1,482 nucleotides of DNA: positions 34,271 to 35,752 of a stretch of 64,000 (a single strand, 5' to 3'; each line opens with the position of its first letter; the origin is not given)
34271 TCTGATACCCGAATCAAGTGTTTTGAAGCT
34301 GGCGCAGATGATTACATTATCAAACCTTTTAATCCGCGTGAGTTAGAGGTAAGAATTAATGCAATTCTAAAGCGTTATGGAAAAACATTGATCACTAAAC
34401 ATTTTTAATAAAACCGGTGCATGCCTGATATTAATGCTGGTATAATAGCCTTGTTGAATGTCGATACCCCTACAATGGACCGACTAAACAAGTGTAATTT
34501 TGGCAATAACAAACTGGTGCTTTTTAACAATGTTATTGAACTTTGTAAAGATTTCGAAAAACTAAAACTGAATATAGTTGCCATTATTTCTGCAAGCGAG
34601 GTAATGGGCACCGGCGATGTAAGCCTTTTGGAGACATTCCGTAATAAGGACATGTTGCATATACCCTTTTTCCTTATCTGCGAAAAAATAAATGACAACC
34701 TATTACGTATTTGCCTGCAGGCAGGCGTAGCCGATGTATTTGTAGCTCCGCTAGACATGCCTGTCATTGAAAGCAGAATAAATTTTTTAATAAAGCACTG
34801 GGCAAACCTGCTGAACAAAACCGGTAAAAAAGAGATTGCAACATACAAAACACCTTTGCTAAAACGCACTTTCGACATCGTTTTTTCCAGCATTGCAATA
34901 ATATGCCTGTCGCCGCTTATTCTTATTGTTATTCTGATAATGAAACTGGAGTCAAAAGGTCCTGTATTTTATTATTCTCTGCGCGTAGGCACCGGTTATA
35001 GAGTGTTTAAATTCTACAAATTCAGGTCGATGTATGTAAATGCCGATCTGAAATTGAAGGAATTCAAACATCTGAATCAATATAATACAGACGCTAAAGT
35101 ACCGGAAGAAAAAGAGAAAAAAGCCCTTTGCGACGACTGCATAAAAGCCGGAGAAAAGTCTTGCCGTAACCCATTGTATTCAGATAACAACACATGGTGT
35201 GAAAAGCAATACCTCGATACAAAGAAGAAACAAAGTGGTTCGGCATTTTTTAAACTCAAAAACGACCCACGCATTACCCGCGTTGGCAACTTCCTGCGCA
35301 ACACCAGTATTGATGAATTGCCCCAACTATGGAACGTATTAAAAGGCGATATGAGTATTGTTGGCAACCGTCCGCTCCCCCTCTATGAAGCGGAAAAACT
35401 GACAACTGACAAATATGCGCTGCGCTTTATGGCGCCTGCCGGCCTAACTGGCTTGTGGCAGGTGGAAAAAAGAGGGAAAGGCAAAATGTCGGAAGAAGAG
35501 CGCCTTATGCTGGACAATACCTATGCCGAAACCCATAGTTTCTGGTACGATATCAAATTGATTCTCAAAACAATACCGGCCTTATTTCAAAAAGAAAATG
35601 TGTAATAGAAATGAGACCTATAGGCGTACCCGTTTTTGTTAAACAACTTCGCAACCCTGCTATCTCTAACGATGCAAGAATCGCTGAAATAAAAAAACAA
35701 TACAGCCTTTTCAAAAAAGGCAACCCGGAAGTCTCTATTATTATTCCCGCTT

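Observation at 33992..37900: Kinase-less signalling-glycosylation module: CheY-like receiver, pseudo-receiver::phosphoglycosyl transferase fusion, GT2 and sigma-54 activator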

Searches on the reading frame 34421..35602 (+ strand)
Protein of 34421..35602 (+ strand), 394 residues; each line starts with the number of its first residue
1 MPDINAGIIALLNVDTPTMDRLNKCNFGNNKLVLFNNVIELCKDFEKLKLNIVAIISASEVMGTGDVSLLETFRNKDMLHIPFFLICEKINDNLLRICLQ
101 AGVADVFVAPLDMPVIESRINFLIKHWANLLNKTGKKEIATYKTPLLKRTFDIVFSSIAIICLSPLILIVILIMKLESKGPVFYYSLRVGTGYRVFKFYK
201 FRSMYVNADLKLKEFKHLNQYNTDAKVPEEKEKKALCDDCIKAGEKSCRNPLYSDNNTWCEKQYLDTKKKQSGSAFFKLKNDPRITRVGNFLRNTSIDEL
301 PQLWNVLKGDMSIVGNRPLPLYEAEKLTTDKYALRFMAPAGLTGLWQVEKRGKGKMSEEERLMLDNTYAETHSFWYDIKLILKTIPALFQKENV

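Call 3: search_protein_families(library=pfam, proteins=[window:34421-35602:+], max_evalue=0.1)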
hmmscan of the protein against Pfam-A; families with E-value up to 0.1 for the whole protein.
window:34421-35602:+ (394 aa): 1 family
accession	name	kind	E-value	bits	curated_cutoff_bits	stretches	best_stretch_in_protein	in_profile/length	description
PF02397.22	Bac_transf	-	4e-61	206.1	27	1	148-389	1-178/179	Bacterial sugar transferase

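Call 4: search_protein_families(library=ncbifam, proteins=[window:34421-35602:+], max_evalue=0.01)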
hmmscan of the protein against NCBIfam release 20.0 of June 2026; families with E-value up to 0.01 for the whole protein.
window:34421-35602:+ (394 aa): 10 families
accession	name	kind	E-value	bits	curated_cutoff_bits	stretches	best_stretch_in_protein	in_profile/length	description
TIGR03025.1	EPS_sugtrans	subfamily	1.1e-75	255.7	295.55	1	93-393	206-443/445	exopolysaccharide biosynthesis polyprenyl glycosylphosphotransferase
TIGR03022.1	WbaP_sugtrans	subfamily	2.1e-64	218.5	403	2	268-392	332-453/456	undecaprenyl-phosphate galactose phosphotransferase WbaP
TIGR03023.1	WcaJ_sugtrans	equivalog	1.8e-61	208.9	410.75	2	273-393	326-451/453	undecaprenyl-phosphate glucose phosphotransferase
NF052601.1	undeca_RfbP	equivalog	1.1e-56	191.9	330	2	274-389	124-236/244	undecaprenyl-phosphate galactose phosphotransferase family protein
NF041877.1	EPS_EpsZ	equivalog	9e-50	169.6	800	2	262-388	330-452/459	exopolysaccharide biosynthesis polyisoprenyl-phosphate hexose-1-phosphate transferase EpsZ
NF011751.0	PRK15204.1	equivalog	7.9e-45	153.3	907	2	275-391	359-472/476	undecaprenyl-phosphate galactose phosphotransferase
TIGR03013.1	EpsB_2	subfamily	1.1e-39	136.8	393.35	2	272-387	318-435/443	TIGR03013 family XrtA/PEP-CTERM system glycosyltransferase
NF007518.0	PRK10124.1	equivalog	7.2e-37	127.2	684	2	279-386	343-455/464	undecaprenyl-phosphate glucose phosphotransferase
NF050817.1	PolSacchBiosHfsE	equivalog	4.5e-36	124.6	750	2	280-389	343-460/467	polysaccharide biosynthesis protein HfsE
NF045514.1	glycotran_HepC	equivalog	7.8e-26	90.7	140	1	144-327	113-220/220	heterocyst development glycosyltransferase HepC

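Call 7: find_homologous_proteins(query=window:34421-35602:+, max_evalue=1e-10)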
Query window:34421-35602:+ (394 aa): 8000 proteins with E <= 1e-10 among 8000 candidates; the best 120 are listed.
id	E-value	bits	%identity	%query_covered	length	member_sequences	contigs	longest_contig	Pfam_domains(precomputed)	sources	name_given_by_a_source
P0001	2.0e-250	848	94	100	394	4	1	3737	PF02397.23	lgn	-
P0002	1.7e-208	710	77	100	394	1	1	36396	PF02397.23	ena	-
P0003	2.7e-205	700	77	100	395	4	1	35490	PF02397.23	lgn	-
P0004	1.3e-203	694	76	100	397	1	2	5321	PF02397.23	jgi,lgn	-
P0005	1.4e-200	684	75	100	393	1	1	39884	PF02397.23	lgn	-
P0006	5.4e-194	663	73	100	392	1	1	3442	PF02397.23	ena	-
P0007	3.5e-193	660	73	100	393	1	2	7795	PF02397.23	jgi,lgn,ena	-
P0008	1.9e-192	657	74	100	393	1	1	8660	PF02397.23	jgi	jgi:lipopolysaccharide/colanic/teichoic acid biosynthesis glycosyltransferase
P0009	1.7e-189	648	74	100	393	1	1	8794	PF02397.23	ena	-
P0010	4.3e-188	643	71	100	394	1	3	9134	PF02397.23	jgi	jgi:lipopolysaccharide/colanic/teichoic acid biosynthesis glycosyltransferase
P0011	1.7e-187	641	72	100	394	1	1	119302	PF02397.23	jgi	jgi:lipopolysaccharide/colanic/teichoic acid biosynthesis glycosyltransferase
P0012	2.1e-187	641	72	100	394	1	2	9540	PF02397.23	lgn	-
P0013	4.2e-186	637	70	100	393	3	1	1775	PF02397.23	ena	-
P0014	7.2e-186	636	70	100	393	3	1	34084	PF02397.23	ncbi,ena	-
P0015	9.3e-186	635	72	100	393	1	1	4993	PF02397.23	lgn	-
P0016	1.1e-184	632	72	100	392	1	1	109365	PF02397.23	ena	-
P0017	1.1e-184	632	71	100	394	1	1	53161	PF02397.23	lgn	-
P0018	1.3e-184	632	70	100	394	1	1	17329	PF02397.23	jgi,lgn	-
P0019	1.8e-184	631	71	100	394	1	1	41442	PF02397.23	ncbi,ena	-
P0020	2.3e-184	631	70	100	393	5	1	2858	PF02397.23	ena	-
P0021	2.5e-184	631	72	100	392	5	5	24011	PF02397.23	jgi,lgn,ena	-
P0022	4.8e-184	630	70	100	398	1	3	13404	PF02397.23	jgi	jgi:lipopolysaccharide/colanic/teichoic acid biosynthesis glycosyltransferase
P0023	2.7e-183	627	70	99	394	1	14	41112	PF02397.23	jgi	jgi:lipopolysaccharide/colanic/teichoic acid biosynthesis glycosyltransferase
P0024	3.6e-183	627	70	100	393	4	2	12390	PF02397.23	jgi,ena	-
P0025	3.9e-183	627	70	100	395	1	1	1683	PF02397.23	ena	-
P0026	7.1e-183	626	69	100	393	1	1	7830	PF02397.23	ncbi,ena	-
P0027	1.7e-182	625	71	100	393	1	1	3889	PF02397.23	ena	-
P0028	2.6e-182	624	68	100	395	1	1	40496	PF02397.23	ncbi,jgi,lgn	-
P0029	2.7e-182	624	70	100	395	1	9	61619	PF02397.23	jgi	jgi:lipopolysaccharide/colanic/teichoic acid biosynthesis glycosyltransferase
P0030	1.7e-181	621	70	100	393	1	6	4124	PF02397.23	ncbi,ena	-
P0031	3.1e-181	621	70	100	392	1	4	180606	PF02397.23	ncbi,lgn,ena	-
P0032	1.3e-180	618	69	100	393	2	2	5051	PF02397.23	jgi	jgi:lipopolysaccharide/colanic/teichoic acid biosynthesis glycosyltransferase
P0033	5.7e-180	616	68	100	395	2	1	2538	PF02397.23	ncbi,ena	-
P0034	1.2e-179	615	70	100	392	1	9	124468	PF02397.23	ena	-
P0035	7.3e-179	613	70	100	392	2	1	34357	PF02397.23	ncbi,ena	-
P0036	6.1e-178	610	69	100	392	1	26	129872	PF02397.23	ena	-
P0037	2.4e-177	608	69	100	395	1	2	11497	PF02397.23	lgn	-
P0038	4.5e-177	607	68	100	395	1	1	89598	PF02397.23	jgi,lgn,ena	-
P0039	5.6e-177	607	67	100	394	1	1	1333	PF02397.23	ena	-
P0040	7.6e-177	606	68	100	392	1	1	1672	PF02397.23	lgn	-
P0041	9.2e-177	606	67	100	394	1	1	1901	PF02397.23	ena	-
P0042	6.0e-175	600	68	100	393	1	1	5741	PF02397.23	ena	-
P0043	2.0e-174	598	66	100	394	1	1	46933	PF02397.23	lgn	-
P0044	3.3e-174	597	67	100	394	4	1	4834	PF02397.23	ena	-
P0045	3.5e-173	594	66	100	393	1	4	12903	PF02397.23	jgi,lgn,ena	-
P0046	2.4e-172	591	66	99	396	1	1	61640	PF02397.23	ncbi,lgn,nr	ncbi:MAG: sugar transferase [Flavipsychrobacter sp.]|nr:sugar transferase [Flavipsychrobacter sp.]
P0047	3.3e-172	591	65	98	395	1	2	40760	PF02397.23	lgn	-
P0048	1.4e-171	589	65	98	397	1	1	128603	PF02397.23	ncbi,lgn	ncbi:MAG: sugar transferase [Bacteroidota bacterium]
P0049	3.6e-171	587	66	100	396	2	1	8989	PF02397.23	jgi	jgi:lipopolysaccharide/colanic/teichoic acid biosynthesis glycosyltransferase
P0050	5.0e-171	587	65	99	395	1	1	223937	PF02397.23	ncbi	-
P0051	2.1e-170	585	66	99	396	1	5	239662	PF02397.23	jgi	jgi:lipopolysaccharide/colanic/teichoic acid biosynthesis glycosyltransferase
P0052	2.0e-167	575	67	98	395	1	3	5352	PF02397.23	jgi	jgi:lipopolysaccharide/colanic/teichoic acid biosynthesis glycosyltransferase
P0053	2.9e-166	571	67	98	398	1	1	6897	PF02397.23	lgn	-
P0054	1.9e-165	569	64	100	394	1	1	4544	PF02397.23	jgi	jgi:lipopolysaccharide/colanic/teichoic acid biosynthesis glycosyltransferase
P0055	5.8e-165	567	67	100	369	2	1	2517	PF02397.23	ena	-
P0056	1.1e-164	566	63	99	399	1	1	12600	PF02397.23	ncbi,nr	ncbi:MAG: sugar transferase [Chitinophagia bacterium]|nr:sugar transferase [Chitinophagia bacterium]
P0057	1.6e-164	566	63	98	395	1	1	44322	PF02397.23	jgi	jgi:lipopolysaccharide/colanic/teichoic acid biosynthesis glycosyltransferase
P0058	2.4e-164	565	65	100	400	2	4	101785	PF02397.23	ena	-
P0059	6.9e-164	563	63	98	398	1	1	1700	PF02397.23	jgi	jgi:lipopolysaccharide/colanic/teichoic acid biosynthesis glycosyltransferase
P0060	1.6e-163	562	64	98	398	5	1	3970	PF02397.23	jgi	jgi:lipopolysaccharide/colanic/teichoic acid biosynthesis glycosyltransferase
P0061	3.9e-163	561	64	98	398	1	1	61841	PF02397.23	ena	-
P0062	1.7e-162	559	63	98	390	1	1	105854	PF02397.23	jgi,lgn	-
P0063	3.1e-162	558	65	100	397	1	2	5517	PF02397.23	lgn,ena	-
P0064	1.0e-161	556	63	98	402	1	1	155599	PF02397.23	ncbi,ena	-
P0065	1.0e-161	556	64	98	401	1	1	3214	PF02397.23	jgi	-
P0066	1.9e-161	555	63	100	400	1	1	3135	PF02397.23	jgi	jgi:lipopolysaccharide/colanic/teichoic acid biosynthesis glycosyltransferase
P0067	2.3e-161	555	63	98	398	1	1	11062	PF02397.23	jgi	-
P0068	2.8e-161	555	64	99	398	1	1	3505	PF02397.23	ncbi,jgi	-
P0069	3.5e-161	555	63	99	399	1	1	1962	PF02397.23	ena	-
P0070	3.6e-161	554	64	100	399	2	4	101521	PF02397.23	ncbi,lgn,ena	-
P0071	3.6e-161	554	62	100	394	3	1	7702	PF02397.23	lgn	-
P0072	4.9e-161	554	62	98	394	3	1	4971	PF02397.23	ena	-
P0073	1.2e-160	553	63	100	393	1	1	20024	PF02397.23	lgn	-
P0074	1.8e-160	552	63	100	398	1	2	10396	PF02397.23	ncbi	-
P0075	2.3e-160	552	71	85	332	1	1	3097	PF02397.23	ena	-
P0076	2.7e-160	552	64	98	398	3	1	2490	PF02397.23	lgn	-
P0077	2.8e-160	552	63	99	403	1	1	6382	PF02397.23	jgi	-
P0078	3.0e-160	551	63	98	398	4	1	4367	PF02397.23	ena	-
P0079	3.7e-160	551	63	98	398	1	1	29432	PF02397.23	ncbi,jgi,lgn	-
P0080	3.8e-160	551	61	100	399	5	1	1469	PF02397.23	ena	-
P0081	4.1e-160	551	63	98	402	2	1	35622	PF02397.23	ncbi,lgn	-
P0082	6.1e-160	550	64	100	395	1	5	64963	PF02397.23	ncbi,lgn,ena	-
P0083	7.0e-160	550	63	98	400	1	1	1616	PF02397.23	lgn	-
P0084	8.1e-160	550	64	99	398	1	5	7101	PF02397.23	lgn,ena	-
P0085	1.5e-159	549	64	100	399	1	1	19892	PF02397.23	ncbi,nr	ncbi:MAG: sugar transferase [Taibaiella sp.]|nr:sugar transferase [Taibaiella sp.]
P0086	1.9e-159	549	65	98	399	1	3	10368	PF02397.23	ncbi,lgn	-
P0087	3.9e-159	548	63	98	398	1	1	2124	PF02397.23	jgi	jgi:lipopolysaccharide/colanic/teichoic acid biosynthesis glycosyltransferase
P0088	6.4e-159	547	63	100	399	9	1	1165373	PF02397.23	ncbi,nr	ncbi:sugar transferase [Flavipsychrobacter stenotrophus]|nr:sugar transferase [Flavipsychrobacter st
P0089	6.7e-159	547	63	99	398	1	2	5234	PF02397.23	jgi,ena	-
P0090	1.7e-158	546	63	99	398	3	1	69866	PF02397.23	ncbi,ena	-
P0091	2.4e-158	545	61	100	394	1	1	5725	PF02397.23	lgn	-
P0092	2.5e-158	545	62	99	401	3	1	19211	PF02397.23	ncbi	-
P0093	4.1e-158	544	62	100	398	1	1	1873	PF02397.23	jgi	jgi:lipopolysaccharide/colanic/teichoic acid biosynthesis glycosyltransferase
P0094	4.6e-158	544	64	98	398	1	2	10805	PF02397.23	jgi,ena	-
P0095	5.5e-158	544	63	98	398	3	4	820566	PF02397.23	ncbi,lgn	-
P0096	9.8e-158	543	61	98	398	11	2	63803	PF02397.23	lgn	-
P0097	1.2e-157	543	63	98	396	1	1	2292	PF02397.23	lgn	-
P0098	1.5e-157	543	62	98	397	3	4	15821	PF02397.23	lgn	-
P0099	1.5e-157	543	62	98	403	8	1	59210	PF02397.23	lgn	-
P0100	1.7e-157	542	62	98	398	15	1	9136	PF02397.23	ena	-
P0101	2.3e-157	542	62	98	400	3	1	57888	PF02397.23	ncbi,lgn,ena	-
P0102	3.1e-157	542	61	98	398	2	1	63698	PF02397.23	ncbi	-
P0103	3.4e-157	541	62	99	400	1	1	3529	PF02397.23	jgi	jgi:lipopolysaccharide/colanic/teichoic acid biosynthesis glycosyltransferase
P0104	3.4e-157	541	63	98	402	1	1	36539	PF02397.23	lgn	-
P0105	3.8e-157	541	63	98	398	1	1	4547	PF02397.23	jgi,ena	-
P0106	7.2e-157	540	61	98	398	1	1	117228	PF02397.23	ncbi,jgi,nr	ncbi:MAG: sugar transferase [Flavipsychrobacter sp.]|jgi:lipopolysaccharide/colanic/teichoic acid bi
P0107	1.1e-156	540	62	99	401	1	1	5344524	PF02397.23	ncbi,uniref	ncbi:sugar transferase [Mucilaginibacter sp. CSA2-8R]|uniref:sugar transferase n=1 Tax=Mucilaginibac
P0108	2.1e-156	539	62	98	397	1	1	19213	PF02397.23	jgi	-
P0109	2.2e-156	539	63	98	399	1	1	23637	PF02397.23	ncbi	-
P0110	2.5e-156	539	62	98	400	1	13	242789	PF02397.23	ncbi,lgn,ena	-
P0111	3.0e-156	538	61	100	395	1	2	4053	PF02397.23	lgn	-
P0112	3.7e-156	538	62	98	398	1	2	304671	PF02397.23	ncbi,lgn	-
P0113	5.1e-156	538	61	98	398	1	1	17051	PF02397.23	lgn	-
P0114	5.6e-156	537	63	98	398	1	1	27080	PF02397.23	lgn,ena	-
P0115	5.7e-156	537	62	98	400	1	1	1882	PF02397.23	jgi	jgi:lipopolysaccharide/colanic/teichoic acid biosynthesis glycosyltransferase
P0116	5.7e-156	537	62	98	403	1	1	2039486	PF02397.23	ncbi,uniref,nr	ncbi:sugar transferase [Mucilaginibacter sp. Bleaf8]|uniref:sugar transferase n=1 Tax=Mucilaginibact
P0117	6.1e-156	537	59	100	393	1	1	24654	PF02397.23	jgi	-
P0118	6.2e-156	537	62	99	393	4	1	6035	PF02397.23,PF00072.31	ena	-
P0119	6.5e-156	537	61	98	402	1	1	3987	PF02397.23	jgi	jgi:lipopolysaccharide/colanic/teichoic acid biosynthesis glycosyltransferase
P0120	1.2e-155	536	62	99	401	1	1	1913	PF02397.23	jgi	jgi:lipopolysaccharide/colanic/teichoic acid biosynthesis glycosyltransferase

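Call 25: find_related_loci(query=A1, collection=genome_contigs, flank=7000)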
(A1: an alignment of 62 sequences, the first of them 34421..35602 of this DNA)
Query A1 (394 aa) in genome_contigs; peptide patterns used: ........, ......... (x = any residue, [..] = any of these).
600 stretches matched a pattern (row limit reached: there are more); 597 encode a relative of the query (tblastn E <= 1e-3); the best 80 are kept; 80 distinct loci.
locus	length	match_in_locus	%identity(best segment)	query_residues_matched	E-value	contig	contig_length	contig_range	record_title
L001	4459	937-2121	77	1-394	0e+0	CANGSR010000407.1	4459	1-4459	MAG: Chitinophagaceae bacterium isolate Jr-7aug17-4 genome assembly, contig: Jr-7aug17-C36118, whole genome shotgun sequ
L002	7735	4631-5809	70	1-394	0e+0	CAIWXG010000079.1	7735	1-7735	MAG: uncultured Bacteroidetes bacterium isolate Ki1-1-6m_bin-0712 genome assembly, contig: bin-0712:079/494, whole genom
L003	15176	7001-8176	70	1-394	0e+0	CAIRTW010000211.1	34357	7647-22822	MAG: uncultured Bacteroidetes bacterium isolate Umea_bin-01667 genome assembly, contig: bin-01667:211/376, whole genome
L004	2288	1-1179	68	3-394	0e+0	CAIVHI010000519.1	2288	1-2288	MAG: uncultured Bacteroidetes bacterium isolate Umea_bin-04691 genome assembly, contig: bin-04691:519/523, whole genome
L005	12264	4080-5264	62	5-394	5e-166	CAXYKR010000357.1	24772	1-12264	MAG: uncultured Mucilaginibacter sp. isolate SP285_3_metabat2_genome_mining.21 genome assembly, contig: Genome499_k127_5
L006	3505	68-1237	64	4-394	2e-169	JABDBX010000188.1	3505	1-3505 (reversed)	MAG: Bacteroidetes bacterium isolate BWOrgHeat_Nextera85_MAG3 3300020787.a:Ga0206969_1614, whole genome shotgun sequence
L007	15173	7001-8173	62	8-394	2e-158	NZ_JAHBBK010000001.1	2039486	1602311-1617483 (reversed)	Mucilaginibacter sp. Bleaf8 Scaffold1, whole genome shotgun sequence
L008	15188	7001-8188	60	8-394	2e-157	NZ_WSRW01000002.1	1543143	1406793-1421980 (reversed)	Mucilaginibacter lacusdianchii strain JXJ CY 39 Scaffold2, whole genome shotgun sequence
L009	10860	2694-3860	62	5-394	2e-156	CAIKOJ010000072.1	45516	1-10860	MAG: uncultured Bacteroidetes bacterium isolate LJ_bin-2831 genome assembly, contig: bin-2831:072/225, whole genome shot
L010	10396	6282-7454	63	2-393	2e-156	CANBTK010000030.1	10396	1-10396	MAG: Flavipsychrobacter stenotrophus isolate JR-MC-C-240519-28 genome assembly, contig: JR-MC-C-240519-C6877, whole geno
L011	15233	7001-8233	57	1-394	7e-156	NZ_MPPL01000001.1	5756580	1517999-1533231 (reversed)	Mucilaginibacter polytrichastri strain RG4-7 Scaffold1, whole genome shotgun sequence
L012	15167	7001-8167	60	7-394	4e-155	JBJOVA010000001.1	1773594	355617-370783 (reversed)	Chitinophagaceae bacterium LWZ2-11 1, whole genome shotgun sequence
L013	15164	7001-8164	60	8-394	2e-154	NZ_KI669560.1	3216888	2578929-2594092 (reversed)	Sediminibacterium sp. C3 isolate Sediminibacterium sp. C3 scf7180000002434, whole genome shotgun sequence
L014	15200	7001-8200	59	8-394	2e-154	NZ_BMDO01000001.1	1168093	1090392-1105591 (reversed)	Mucilaginibacter galii strain CCM 8711 sequence01, whole genome shotgun sequence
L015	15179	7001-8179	61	4-394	1e-154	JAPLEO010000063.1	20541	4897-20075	MAG: Bacteroidetes bacterium isolate LacPavin_0818_WC45_MAG_37_42 LacPavin_0818_WC45_scaffold_906426, whole genome shotg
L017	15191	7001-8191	60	1-394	5e-154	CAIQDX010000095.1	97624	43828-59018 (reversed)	MAG: uncultured Chitinophagaceae bacterium isolate Umea2p3_bin-1345 genome assembly, contig: bin-1345:095/147, whole gen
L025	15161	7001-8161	59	8-394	1e-149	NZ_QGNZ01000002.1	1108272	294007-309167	Pedobacter yonginense strain KCTC22721 contig_2, whole genome shotgun sequence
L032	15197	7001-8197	57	1-394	9e-148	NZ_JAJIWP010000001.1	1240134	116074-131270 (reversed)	Mucilaginibacter sp. UR6-1 contig1, whole genome shotgun sequence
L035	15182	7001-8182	57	2-394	1e-147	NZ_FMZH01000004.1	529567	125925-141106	Pedobacter soli strain DSM 18609, whole genome shotgun sequence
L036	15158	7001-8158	59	8-394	2e-147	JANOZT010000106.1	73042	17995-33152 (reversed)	MAG: Sphingobacteriia bacterium isolate VAR_79_metabat_4 VAR_79_k141_1375229, whole genome shotgun sequence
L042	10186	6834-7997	60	8-394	7e-146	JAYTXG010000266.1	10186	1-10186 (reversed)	MAG: Sphingobacteriia bacterium isolate GFS_5943 GFS_5943_265, whole genome shotgun sequence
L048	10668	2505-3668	57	9-394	2e-143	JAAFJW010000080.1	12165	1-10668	MAG: Sphingobacteriales bacterium isolate bin43.metabat.b1b2b5.090 WN_Sphingobacteriales_scaffold_80, whole genome shotg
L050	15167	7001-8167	59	8-394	2e-142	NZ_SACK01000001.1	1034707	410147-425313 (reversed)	Mucilaginibacter limnophilus strain YBJ-36 NODE_1_length_1034707_cov_102, whole genome shotgun sequence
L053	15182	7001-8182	56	2-394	2e-140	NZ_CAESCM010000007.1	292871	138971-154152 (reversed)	Pedobacter ghigonis strain Marseille-Q2390, whole genome shotgun sequence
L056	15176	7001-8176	56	8-394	1e-138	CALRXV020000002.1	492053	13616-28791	MAG: Chitinophaga pinensis isolate JJ-KV1159-161-2-mx-bin596 genome assembly, contig: JJ-KV1159-161-C2, whole genome sho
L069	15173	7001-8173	55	8-394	4e-144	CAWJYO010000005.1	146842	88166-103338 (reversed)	MAG: uncultured Chitinophagaceae bacterium isolate MFD04580.bin.2.111 genome assembly, contig: contig_29234, whole genom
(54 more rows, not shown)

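Call 29: find_encoding_contigs(protein=P0116, flank=10000, max_places=2)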
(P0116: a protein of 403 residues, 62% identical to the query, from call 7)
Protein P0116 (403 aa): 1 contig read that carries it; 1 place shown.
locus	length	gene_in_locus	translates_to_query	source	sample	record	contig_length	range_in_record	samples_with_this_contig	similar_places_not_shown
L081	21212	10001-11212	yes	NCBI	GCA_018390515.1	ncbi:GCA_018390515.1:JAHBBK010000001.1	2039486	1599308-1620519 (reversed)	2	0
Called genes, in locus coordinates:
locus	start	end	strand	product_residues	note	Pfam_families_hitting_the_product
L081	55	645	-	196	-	PF13472:Lipase_GDSL_2, PF17182:OSK (weak)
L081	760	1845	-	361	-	PF02628:COX15-CtaA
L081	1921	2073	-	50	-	-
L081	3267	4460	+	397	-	PF00083:Sugar_tr (weak), PF06779:MFS_4 (weak), PF07690:MFS_1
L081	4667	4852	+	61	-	-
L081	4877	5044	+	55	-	-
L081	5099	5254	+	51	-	-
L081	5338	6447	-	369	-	PF02684:LpxB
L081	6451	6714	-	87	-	-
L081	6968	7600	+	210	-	-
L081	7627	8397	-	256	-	PF01975:SurE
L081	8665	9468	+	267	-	PF00535:Glycos_transf_2, PF10111:Glyco_tranf_2_2 (weak), PF13641:Glyco_tranf_2_3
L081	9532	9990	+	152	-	PF00072:Response_reg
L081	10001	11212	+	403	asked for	PF02397:Bac_transf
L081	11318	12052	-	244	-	PF10988:DUF2807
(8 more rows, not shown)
